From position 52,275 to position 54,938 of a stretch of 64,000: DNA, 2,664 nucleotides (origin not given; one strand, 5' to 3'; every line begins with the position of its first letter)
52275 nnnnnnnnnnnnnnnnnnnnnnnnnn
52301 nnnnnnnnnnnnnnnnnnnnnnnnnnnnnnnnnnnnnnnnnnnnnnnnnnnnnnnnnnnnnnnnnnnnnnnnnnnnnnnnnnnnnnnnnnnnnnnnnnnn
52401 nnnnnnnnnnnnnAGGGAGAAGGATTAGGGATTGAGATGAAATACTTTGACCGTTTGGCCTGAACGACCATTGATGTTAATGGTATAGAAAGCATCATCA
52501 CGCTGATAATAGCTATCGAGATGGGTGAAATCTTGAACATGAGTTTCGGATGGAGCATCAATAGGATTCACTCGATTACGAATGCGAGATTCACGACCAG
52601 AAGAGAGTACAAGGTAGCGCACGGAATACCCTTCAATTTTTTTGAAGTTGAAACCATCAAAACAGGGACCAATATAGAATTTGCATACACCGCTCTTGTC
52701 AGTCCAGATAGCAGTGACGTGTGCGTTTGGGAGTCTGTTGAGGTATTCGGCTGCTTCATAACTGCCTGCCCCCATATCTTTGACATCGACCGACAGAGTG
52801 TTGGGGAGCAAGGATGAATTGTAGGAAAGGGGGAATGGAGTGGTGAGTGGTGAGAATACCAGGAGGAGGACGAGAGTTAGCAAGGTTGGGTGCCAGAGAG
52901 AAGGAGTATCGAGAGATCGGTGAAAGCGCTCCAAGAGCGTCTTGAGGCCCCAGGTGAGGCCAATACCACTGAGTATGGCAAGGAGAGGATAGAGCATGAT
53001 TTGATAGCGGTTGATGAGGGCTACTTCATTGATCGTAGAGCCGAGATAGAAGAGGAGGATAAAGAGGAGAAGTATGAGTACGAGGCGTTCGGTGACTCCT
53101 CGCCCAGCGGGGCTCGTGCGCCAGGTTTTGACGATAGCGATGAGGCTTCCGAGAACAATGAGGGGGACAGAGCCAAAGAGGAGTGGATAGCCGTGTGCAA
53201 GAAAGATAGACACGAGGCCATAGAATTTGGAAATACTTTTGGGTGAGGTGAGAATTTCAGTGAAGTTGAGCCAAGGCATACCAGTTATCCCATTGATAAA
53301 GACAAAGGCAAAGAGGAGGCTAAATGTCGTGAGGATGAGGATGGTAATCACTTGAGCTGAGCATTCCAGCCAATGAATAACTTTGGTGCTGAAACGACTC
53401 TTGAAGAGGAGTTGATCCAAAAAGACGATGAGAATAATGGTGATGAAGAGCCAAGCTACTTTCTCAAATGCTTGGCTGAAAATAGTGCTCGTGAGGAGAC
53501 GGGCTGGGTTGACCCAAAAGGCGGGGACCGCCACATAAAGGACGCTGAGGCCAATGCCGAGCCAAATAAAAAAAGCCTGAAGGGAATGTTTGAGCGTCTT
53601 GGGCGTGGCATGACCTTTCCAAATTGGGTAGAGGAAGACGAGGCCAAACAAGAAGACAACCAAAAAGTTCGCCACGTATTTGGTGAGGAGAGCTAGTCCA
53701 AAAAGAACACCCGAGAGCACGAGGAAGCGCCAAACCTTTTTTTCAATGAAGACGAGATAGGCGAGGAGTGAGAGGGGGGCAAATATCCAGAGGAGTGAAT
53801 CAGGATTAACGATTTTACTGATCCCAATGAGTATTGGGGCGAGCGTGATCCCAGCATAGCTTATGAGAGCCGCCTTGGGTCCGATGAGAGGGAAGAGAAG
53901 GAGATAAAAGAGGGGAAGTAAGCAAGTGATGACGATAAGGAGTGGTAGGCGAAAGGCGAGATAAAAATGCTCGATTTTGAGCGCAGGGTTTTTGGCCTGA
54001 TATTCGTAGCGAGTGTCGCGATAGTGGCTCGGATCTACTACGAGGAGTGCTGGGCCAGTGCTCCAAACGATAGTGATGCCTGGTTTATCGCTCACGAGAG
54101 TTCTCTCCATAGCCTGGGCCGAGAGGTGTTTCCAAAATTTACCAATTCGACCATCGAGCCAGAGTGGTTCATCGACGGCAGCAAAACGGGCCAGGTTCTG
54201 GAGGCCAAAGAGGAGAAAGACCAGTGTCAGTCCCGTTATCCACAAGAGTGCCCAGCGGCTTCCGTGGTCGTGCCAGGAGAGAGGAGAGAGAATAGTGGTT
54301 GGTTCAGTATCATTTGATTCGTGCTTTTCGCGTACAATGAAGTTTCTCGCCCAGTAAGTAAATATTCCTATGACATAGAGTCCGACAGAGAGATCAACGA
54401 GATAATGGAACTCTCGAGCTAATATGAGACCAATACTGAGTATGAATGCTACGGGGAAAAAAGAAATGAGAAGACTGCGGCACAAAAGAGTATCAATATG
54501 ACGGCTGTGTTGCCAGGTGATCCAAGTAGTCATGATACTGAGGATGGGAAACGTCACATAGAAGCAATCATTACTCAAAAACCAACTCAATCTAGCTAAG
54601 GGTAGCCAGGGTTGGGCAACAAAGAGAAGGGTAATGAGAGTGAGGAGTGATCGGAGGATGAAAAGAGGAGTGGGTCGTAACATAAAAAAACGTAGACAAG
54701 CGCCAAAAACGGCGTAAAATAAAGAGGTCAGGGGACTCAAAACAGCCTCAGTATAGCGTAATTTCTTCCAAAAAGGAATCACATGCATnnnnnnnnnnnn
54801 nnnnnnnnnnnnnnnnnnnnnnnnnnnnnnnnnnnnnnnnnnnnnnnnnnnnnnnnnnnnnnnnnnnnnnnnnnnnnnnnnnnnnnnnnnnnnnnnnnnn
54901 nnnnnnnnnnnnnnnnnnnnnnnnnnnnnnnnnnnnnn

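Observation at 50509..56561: Cluster of GT-C-like membrane glycosyltransferases, including tandem paralogs and an N-terminally extended form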

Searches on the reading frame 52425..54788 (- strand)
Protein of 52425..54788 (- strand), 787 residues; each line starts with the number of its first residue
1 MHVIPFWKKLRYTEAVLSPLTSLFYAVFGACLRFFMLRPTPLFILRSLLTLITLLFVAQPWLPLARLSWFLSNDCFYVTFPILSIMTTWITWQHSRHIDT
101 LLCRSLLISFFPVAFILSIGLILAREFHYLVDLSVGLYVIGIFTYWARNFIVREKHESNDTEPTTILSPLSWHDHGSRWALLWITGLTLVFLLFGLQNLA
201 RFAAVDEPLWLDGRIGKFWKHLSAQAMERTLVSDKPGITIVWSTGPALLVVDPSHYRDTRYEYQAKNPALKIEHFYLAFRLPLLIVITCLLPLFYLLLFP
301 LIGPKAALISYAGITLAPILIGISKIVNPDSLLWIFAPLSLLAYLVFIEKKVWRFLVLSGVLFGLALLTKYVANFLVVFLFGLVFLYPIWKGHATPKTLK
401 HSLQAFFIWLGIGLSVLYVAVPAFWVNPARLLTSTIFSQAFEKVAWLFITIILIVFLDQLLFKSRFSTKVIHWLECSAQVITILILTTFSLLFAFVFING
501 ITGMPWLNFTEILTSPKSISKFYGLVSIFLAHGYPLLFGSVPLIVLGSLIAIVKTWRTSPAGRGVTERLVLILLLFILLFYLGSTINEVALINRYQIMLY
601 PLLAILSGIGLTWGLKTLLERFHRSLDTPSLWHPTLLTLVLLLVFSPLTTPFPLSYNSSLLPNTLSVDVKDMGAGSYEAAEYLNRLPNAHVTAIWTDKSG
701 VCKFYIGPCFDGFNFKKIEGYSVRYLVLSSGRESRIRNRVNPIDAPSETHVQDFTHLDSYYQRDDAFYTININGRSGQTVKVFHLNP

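Call 4: search_protein_families(library=pfam, proteins=[window:52425-54788:-], max_evalue=0.1)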
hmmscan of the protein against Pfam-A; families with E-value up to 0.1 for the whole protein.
window:52425-54788:- (787 aa): 1 family
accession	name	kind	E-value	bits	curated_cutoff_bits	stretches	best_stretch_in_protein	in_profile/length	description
PF13231.12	PMT_2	-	1e-08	36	26.1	1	278-423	23-158/160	Dolichyl-phosphate-mannose-protein mannosyltransferase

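Call 9: find_homologous_proteins(query=window:52425-54788:-)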
Query window:52425-54788:- (787 aa): 212 proteins with E <= 0.001 among 8000 candidates; the best 120 are listed.
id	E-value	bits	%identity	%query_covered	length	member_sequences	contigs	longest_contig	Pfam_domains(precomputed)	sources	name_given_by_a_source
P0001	0.0e+0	1755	100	100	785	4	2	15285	PF13231.13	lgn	-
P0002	1.1e-273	929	59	94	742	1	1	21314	PF02366.25,PF13231.13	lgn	-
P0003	3.4e-263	894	58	96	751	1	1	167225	PF13231.13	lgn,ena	-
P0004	7.5e-260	883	56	96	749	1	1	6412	PF13231.13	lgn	-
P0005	1.3e-257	876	56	96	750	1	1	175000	PF13231.13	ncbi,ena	-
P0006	4.5e-256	871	57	93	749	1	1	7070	PF13231.13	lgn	-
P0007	1.8e-255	869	56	96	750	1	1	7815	PF13231.13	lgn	-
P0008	3.7e-255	868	57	95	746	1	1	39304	PF13231.13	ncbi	-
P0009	2.2e-254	865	56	95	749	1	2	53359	PF02366.25,PF13231.13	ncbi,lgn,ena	-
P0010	6.5e-254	863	56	95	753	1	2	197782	PF13231.13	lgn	-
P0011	1.6e-249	849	57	95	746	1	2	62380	PF13231.13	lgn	-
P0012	2.9e-245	835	55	91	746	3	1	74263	PF02366.25,PF13231.13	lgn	-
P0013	3.9e-245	834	53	95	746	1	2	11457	PF02366.25,PF13231.13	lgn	-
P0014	4.0e-244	831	55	95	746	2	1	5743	PF13231.13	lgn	-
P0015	5.6e-243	827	54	94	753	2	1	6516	PF02366.25,PF13231.13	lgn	-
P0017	1.6e-235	803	53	93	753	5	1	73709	PF02366.25,PF13231.13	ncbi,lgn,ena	-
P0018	1.7e-234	799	53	95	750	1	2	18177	PF02366.25,PF13231.13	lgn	-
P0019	7.2e-226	771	55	85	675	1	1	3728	PF02366.25,PF13231.13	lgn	-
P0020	7.1e-224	764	51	95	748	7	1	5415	PF02366.25,PF13231.13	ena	-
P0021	5.1e-199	682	48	93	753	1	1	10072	PF02366.25,PF13231.13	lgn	-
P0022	8.3e-199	681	48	94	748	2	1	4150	PF02366.25,PF13231.13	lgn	-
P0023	1.8e-197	677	48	94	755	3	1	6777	PF02366.25,PF13231.13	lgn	-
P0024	9.0e-197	674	47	94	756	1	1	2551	PF02366.25,PF13231.13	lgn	-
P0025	2.7e-195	670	46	95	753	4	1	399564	PF02366.25,PF13231.13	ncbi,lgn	-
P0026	5.5e-195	669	47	91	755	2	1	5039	PF02366.25,PF13231.13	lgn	-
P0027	1.9e-189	650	47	94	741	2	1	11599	PF02366.25,PF13231.13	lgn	-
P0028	2.6e-188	647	45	94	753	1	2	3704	PF02366.25,PF13231.13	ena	-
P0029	2.0e-187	644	45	93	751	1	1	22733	PF02366.25,PF13231.13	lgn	-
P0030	6.0e-186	639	46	94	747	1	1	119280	PF02366.25,PF13231.13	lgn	-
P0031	8.7e-184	632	47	91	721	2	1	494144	PF02366.25,PF13231.13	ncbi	ncbi:MAG: ArnT family glycosyltransferase [Minisyncoccota bacterium]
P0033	1.3e-165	571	44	94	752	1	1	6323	PF02366.25,PF13231.13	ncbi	ncbi:MAG: glycosyltransferase family 39 protein [Candidatus Moraniibacteriota bacterium]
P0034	3.6e-165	570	45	87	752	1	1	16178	PF02366.25,PF13231.13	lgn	-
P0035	4.1e-163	563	43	94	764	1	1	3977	PF02366.25,PF13231.13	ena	-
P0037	2.4e-160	554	43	94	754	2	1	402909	PF02366.25,PF13231.13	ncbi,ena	-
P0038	2.7e-160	554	43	94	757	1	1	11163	PF02366.25,PF13231.13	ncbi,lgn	-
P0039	6.9e-160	553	42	96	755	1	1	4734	PF02366.25,PF13231.13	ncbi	-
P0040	9.7e-160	552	43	94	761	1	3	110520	PF02366.25,PF13231.13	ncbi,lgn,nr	ncbi:MAG: glycosyltransferase family 39 protein [Candidatus Moranbacteria bacterium]|nr:glycosyltran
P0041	3.2e-159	550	42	94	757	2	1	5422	PF02366.25,PF13231.13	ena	-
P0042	2.0e-158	548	43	94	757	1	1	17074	PF02366.25,PF13231.13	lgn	-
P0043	3.1e-158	547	42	94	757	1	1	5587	PF02366.25,PF13231.13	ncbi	ncbi:MAG: glycosyltransferase family 39 protein [Candidatus Moraniibacteriota bacterium]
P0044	8.3e-158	546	42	94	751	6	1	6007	PF02366.25,PF13231.13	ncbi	-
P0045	1.4e-157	545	42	94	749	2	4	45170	PF02366.25,PF13231.13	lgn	-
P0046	2.0e-157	544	42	94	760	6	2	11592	PF02366.25,PF13231.13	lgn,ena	-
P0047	2.5e-157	544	42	94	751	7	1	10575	PF02366.25,PF13231.13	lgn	-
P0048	2.7e-157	544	41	93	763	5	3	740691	PF02366.25,PF13231.13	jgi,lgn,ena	jgi:4-amino-4-deoxy-L-arabinose transferase-like glycosyltransferase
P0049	3.8e-157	543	42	93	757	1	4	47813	PF02366.25,PF13231.13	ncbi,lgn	-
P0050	4.5e-157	543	43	90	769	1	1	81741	PF02366.25,PF13231.13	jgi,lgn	-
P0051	4.6e-157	543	42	95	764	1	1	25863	PF02366.25,PF13231.13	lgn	-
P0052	8.0e-157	542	42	96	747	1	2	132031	PF02366.25,PF13231.13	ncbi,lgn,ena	-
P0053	2.8e-156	541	41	95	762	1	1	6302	PF02366.25,PF13231.13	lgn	-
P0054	6.7e-156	539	42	94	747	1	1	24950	PF02366.25,PF13231.13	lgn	-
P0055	9.4e-156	539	41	94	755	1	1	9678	PF02366.25,PF13231.13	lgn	-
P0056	1.0e-155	539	41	94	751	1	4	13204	PF02366.25,PF13231.13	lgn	-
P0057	1.5e-155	538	41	94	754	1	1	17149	PF02366.25,PF13231.13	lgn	-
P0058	2.3e-155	538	42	94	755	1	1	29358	PF02366.25,PF13231.13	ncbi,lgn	-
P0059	2.4e-155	537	42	94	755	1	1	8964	PF02366.25,PF13231.13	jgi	jgi:4-amino-4-deoxy-L-arabinose transferase-like glycosyltransferase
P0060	3.8e-155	537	40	94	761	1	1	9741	PF02366.25,PF13231.13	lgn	-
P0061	4.9e-155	536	42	94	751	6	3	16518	PF02366.25,PF13231.13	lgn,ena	-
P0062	1.2e-154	535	42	95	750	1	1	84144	PF02366.25,PF13231.13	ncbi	ncbi:MAG: ArnT family glycosyltransferase [Undibacterium sp.]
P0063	1.2e-154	535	41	94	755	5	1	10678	PF02366.25,PF13231.13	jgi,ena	-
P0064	1.6e-154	535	42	91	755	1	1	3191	PF02366.25,PF13231.13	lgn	-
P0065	1.8e-154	535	42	94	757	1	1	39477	PF02366.25,PF13231.13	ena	-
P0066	2.3e-154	534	41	94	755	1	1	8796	PF02366.25,PF13231.13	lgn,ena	-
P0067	2.8e-154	534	40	93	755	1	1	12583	PF02366.25,PF13231.13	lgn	-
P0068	3.1e-154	534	42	92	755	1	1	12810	PF02366.25,PF13231.13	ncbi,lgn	-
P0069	1.5e-153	532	41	94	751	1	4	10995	PF02366.25,PF13231.13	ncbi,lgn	-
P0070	1.9e-153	531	40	94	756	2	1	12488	PF02366.25,PF13231.13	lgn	-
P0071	2.6e-153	531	44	88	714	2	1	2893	PF02366.25,PF13231.13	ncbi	ncbi:MAG: glycosyltransferase family 39 protein, partial [Candidatus Moraniibacteriota bacterium]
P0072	4.1e-153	530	42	94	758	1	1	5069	PF02366.25,PF13231.13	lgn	-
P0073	5.9e-153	530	42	95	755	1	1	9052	PF02366.25,PF13231.13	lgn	-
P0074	9.1e-153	529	41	94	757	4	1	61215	PF02366.25,PF13231.13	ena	-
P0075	1.2e-152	529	41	94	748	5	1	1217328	PF02366.25,PF13231.13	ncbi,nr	ncbi:MAG: glycosyltransferase family 39 protein [Candidatus Moraniibacteriota bacterium]|nr:MAG: gly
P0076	1.3e-152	528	41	94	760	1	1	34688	PF02366.25,PF13231.13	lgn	-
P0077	1.9e-152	528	42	94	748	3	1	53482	PF02366.25,PF13231.13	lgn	-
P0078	1.9e-152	528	41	96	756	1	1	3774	PF02366.25,PF13231.13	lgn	-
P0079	2.0e-152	528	41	93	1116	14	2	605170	PF02366.25,PF13231.13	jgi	jgi:hypothetical protein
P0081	3.0e-152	527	40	94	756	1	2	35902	PF02366.25,PF13231.13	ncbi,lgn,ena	-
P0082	4.0e-152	527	41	95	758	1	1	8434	PF02366.25,PF13231.13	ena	-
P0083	4.0e-152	527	40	95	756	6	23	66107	PF02366.25,PF13231.13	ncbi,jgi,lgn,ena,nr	ncbi:MAG: hypothetical protein A3J06_00635 [Candidatus Moranbacteria bacterium RIFCSPLOWO2_02_FULL_4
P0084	4.8e-152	527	42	94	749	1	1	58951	PF02366.25,PF13231.13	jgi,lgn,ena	-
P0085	5.2e-152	526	42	94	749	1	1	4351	PF02366.25,PF13231.13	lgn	-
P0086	5.7e-152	526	41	94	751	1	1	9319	PF02366.25,PF13231.13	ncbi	-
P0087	8.0e-152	526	41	94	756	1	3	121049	PF02366.25,PF13231.13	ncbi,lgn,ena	-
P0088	1.8e-151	525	41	94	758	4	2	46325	PF02366.25,PF13231.13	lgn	-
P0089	5.0e-151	523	42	94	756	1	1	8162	PF02366.25,PF13231.13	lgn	-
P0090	1.0e-150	522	41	93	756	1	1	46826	PF02366.25,PF13231.13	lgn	-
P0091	1.3e-150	522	41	94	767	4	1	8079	PF02366.25,PF13231.13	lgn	-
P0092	1.9e-150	521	41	96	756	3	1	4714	PF02366.25,PF13231.13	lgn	-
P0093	2.3e-150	521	40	94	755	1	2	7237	PF02366.25,PF13231.13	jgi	jgi:hypothetical protein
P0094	2.9e-150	521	42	95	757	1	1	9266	PF02366.25,PF13231.13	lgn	-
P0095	2.9e-150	521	40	95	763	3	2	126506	PF02366.25,PF13231.13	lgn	-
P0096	3.0e-150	521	40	93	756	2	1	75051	PF02366.25,PF13231.13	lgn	-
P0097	4.4e-150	520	41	94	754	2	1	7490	PF02366.25,PF13231.13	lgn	-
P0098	8.8e-150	519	40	95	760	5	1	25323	PF02366.25,PF13231.13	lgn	-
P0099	9.6e-150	519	41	95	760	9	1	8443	PF02366.25,PF13231.13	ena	-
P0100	1.3e-149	518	40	94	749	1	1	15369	PF02366.25,PF13231.13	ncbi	ncbi:MAG: glycosyltransferase family 39 protein [Candidatus Moraniibacteriota bacterium]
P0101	2.0e-149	518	40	95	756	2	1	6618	PF02366.25,PF13231.13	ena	-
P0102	2.1e-149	518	41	94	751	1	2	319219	PF02366.25,PF13231.13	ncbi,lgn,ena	-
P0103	3.1e-149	517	40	94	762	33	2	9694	PF02366.25,PF13231.13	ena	-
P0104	4.2e-149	517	41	95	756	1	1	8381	PF02366.25,PF13231.13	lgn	-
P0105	9.3e-149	516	40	94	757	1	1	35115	PF02366.25,PF13231.13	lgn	-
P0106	1.8e-148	515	42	94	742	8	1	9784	PF02366.25,PF13231.13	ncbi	ncbi:MAG: glycosyltransferase family 39 protein [Patescibacteria group bacterium]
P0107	2.3e-148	514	41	94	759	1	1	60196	PF02366.25,PF13231.13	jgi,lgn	jgi:4-amino-4-deoxy-L-arabinose transferase-like glycosyltransferase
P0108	3.8e-148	514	41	94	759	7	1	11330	PF02366.25,PF13231.13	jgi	jgi:4-amino-4-deoxy-L-arabinose transferase-like glycosyltransferase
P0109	4.0e-148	514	40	90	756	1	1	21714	PF02366.25,PF13231.13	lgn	-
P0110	4.3e-148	513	41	94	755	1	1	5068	PF02366.25,PF13231.13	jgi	jgi:hypothetical protein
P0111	1.1e-147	512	40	95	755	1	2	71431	PF02366.25,PF13231.13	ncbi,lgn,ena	ncbi:MAG: glycosyltransferase family 39 protein [Patescibacteria group bacterium]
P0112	2.3e-147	511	40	94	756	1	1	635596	PF02366.25,PF13231.13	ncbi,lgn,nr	ncbi:MAG: glycosyltransferase family 39 protein [Candidatus Moranbacteria bacterium]|nr:glycosyltran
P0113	2.6e-147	511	40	94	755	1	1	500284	PF02366.25,PF13231.13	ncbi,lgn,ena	-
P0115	3.6e-147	510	40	94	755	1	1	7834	PF02366.25,PF13231.13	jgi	jgi:4-amino-4-deoxy-L-arabinose transferase-like glycosyltransferase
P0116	4.0e-147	510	39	96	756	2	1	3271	PF02366.25,PF13231.13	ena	-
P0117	4.8e-147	510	41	94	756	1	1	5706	PF02366.25,PF13231.13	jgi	jgi:hypothetical protein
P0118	5.8e-147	510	40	94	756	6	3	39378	PF02366.25,PF13231.13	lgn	-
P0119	1.7e-146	508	39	96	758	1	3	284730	PF02366.25,PF13231.13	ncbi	-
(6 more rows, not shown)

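Call 23: search_solved_structures(query=A3, max_evalue=1, show_alignments=3)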
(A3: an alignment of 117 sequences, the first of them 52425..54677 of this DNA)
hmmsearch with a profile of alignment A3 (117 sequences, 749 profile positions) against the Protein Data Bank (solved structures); distinct sequences matched with E-value up to 1: 0.

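Call 29: find_related_loci(query=A3, collection=genome_contigs, flank=10000)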
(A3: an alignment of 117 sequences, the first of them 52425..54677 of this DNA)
Query A3 (750 aa) in genome_contigs; peptide patterns used: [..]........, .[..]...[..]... (x = any residue, [..] = any of these).
233 stretches matched a pattern; 228 encode a relative of the query (tblastn E <= 1e-3); the best 80 are kept; 80 distinct loci.
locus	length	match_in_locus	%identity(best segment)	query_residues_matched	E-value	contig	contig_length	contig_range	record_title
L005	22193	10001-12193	56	16-749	0e+0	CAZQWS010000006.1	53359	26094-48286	MAG TPA_asm: uncultured Bdellovibrionales bacterium isolate binchicken_co105_454 genome assembly, contig: NODE_680_lengt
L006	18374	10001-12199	53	16-750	0e+0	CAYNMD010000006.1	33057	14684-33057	MAG TPA_asm: uncultured Bdellovibrionales bacterium isolate SRP135725_co1_638 genome assembly, contig: NODE_1430_length_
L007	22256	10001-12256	46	2-750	0e+0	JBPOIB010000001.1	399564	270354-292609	MAG: Candidatus Moraniibacteriota bacterium isolate MAG_655 c_000000434175, whole genome shotgun sequence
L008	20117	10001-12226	47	11-750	0e+0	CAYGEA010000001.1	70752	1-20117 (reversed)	MAG TPA_asm: uncultured Bdellovibrionales bacterium isolate ERP113451_co1_285 genome assembly, contig: NODE_238_length_7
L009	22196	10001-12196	46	20-750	0e+0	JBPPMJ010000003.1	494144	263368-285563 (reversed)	MAG: Minisyncoccota bacterium isolate BIOS2019_out_082 k131_633190, whole genome shotgun sequence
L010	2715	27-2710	48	35-749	0e+0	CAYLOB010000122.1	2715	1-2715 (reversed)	MAG TPA_asm: uncultured Candidatus Saccharibacteria bacterium isolate SRP286056_co3_393 genome assembly, contig: NODE_67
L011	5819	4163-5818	53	2-559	1e-180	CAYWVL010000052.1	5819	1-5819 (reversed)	MAG TPA_asm: uncultured Bdellovibrionales bacterium isolate SRP170004_co1_593 genome assembly, contig: NODE_22347_length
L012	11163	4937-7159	43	7-749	3e-160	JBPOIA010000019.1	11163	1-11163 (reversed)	MAG: Candidatus Moraniibacteriota bacterium isolate MAG_644 c_000000432237, whole genome shotgun sequence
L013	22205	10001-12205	42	8-747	2e-157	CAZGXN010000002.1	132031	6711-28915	MAG TPA_asm: uncultured Bdellovibrionales bacterium isolate ERP113451_co1_249 genome assembly, contig: NODE_48_length_13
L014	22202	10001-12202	43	12-747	1e-156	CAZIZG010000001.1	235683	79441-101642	MAG TPA_asm: uncultured Bdellovibrionales bacterium isolate SRP135725_co1_205 genome assembly, contig: NODE_5_length_235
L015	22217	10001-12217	40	8-749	2e-156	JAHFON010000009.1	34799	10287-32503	MAG: Candidatus Moraniibacteriota bacterium isolate nzgw504 NODE_1108_length_34800_cov_3.980536, whole genome shotgun se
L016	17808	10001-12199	43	11-746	5e-156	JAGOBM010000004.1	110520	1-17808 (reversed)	MAG: Candidatus Moraniibacteriota bacterium isolate Go_LeineEff_bin_12 Go_LeineEff_20_length_110520_cov_13.681891, whole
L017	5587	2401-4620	42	7-749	5e-158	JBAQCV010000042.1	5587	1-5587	MAG: Candidatus Moraniibacteriota bacterium isolate MFD12004_ilm_asm_bin18 k127_53790, whole genome shotgun sequence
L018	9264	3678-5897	42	8-750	8e-155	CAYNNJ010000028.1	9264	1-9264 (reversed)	MAG TPA_asm: uncultured Bdellovibrionales bacterium isolate SRP189682_co2_170 genome assembly, contig: NODE_14383_length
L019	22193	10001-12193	41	16-749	3e-154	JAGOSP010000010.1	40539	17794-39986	MAG: Candidatus Moraniibacteriota bacterium isolate Gw_Eff_bin_331 Gw_Eff_1640_length_40539_cov_23.398149, whole genome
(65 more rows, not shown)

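Call 32: search_protein_families(library=ncbifam, proteins=[window:52425-54677:-], max_evalue=0.001)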
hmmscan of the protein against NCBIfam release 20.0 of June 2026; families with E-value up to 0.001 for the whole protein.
window:52425-54677:- (750 aa): 1 family
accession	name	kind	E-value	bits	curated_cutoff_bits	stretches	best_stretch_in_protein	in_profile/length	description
TIGR03663.1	TIGR03663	subfamily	0.00026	20.1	126.25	1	243-367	74-199/435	flippase activity-associated protein Agl23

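Call 35: predict_structure(alignment_id=A3)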
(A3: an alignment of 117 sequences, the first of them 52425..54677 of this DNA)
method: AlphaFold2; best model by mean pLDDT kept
length: 750 residues; sequences in the alignment: 117
mean_pLDDT: 92.0   pTM: 0.93
mean pLDDT of the five models: 92.0, 91.7, 91.2, 91.2, 91.2
residues with pLDDT >= 90: 584; 70-90: 141; 50-70: 22; < 50: 3
segments of 3 or more residues with pLDDT < 50: none
pLDDT, mean of each block of 10 residues (from residue 1): 89 96 88 91 97 92 92 97 91 95 96 93 79 88 97 98 92 86 93 75 94 83 74 90 97 98 97 98 97 96 98 94 97 91 95 92 94 96 94 87 85 91 92 93 96 98 98 89 88 97 98 98 93 98 95 94 98 98 96 95 98 94 95 88 97 94 93 83 89 90 65 60 93 95 89
secondary structure, 60 per line:
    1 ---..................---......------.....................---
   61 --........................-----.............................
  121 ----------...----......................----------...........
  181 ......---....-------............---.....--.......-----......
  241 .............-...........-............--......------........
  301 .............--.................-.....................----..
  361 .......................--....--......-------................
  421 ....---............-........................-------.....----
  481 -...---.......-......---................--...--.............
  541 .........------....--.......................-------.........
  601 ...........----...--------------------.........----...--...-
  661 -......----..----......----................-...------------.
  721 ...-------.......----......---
elements in order (helices of 4 or more, strands of 3 or more residues): H4-21 H25-30 H37-57 H63-86 H92-120 H138-159 H170-186 H190-193 H201-212 H216-220 H223-229 H235-253 H255-265 H267-278 H281-286 H293-313 H316-332 H334-354 H359-383 H386-389 H392-397 H405-424 H428-439 H441-464 H472-476 H488-494 H496-501 H505-520 H528-549 H556-559 H562-584 H592-611 H639-647 E657-659 H662-667 H678-683 E688-692 H693-703 H720-723 E731-734 E742-747
